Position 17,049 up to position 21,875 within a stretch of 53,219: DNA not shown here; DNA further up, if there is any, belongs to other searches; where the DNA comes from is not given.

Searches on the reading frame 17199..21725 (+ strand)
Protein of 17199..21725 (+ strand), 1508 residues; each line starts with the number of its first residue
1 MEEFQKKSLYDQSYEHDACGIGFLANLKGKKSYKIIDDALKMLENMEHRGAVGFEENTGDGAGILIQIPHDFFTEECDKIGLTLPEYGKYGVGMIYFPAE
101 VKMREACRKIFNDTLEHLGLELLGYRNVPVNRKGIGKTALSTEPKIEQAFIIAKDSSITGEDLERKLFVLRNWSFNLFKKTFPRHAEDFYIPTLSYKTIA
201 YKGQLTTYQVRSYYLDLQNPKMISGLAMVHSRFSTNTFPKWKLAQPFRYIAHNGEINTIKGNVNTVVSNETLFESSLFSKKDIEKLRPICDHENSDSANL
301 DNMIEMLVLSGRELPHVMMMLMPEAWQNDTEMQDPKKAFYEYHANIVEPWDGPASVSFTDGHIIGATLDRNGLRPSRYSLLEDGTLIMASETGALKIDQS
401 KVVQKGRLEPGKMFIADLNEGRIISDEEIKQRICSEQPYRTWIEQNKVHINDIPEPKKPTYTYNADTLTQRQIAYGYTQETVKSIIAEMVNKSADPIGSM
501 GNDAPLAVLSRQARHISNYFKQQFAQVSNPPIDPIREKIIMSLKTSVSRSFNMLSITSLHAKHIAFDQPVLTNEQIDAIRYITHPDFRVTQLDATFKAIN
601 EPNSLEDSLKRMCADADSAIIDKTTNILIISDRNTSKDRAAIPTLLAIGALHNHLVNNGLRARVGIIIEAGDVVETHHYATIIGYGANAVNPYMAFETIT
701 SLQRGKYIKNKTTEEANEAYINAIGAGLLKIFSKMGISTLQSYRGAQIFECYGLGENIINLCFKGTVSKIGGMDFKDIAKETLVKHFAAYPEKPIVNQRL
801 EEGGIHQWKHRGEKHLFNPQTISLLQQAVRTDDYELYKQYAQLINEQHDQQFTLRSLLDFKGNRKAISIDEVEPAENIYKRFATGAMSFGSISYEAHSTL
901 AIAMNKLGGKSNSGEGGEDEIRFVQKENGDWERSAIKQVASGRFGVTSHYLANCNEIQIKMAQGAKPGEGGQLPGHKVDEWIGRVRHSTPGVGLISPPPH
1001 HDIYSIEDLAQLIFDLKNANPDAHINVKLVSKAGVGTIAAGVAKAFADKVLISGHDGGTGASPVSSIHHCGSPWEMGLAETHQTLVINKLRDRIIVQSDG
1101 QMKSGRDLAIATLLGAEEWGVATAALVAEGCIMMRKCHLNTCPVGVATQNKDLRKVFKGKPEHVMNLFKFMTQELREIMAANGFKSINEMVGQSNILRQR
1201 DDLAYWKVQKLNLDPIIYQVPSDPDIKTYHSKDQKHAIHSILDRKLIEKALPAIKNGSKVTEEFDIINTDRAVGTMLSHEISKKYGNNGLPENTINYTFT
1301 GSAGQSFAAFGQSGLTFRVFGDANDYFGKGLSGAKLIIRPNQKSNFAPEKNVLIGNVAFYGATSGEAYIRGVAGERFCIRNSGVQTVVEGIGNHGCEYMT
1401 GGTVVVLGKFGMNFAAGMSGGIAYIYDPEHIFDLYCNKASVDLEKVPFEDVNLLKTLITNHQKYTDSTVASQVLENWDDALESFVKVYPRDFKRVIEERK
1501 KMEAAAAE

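Call 66: search_protein_families(library=pfam, proteins=[window:17199-21725:+], max_evalue=0.00001)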
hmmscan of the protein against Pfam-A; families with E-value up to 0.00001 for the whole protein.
window:17199-21725:+ (1508 aa): 4 families
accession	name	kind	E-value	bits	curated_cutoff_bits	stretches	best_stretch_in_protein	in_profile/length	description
PF00310.26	GATase_2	-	1.1e-175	584.9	19.9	1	19-442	1-420/420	Glutamine amidotransferases class-II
PF01645.23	Glu_synthase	-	2.3e-151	504.6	20.4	1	816-1184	2-368/369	Conserved region in glutamate synthase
PF04898.20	Glu_syn_central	-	1.3e-105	353.3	22.8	1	470-754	1-276/277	Glutamate synthase central domain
PF01493.24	GXGXG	-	1.1e-80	270.1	32.5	1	1265-1447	2-184/190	GXGXG motif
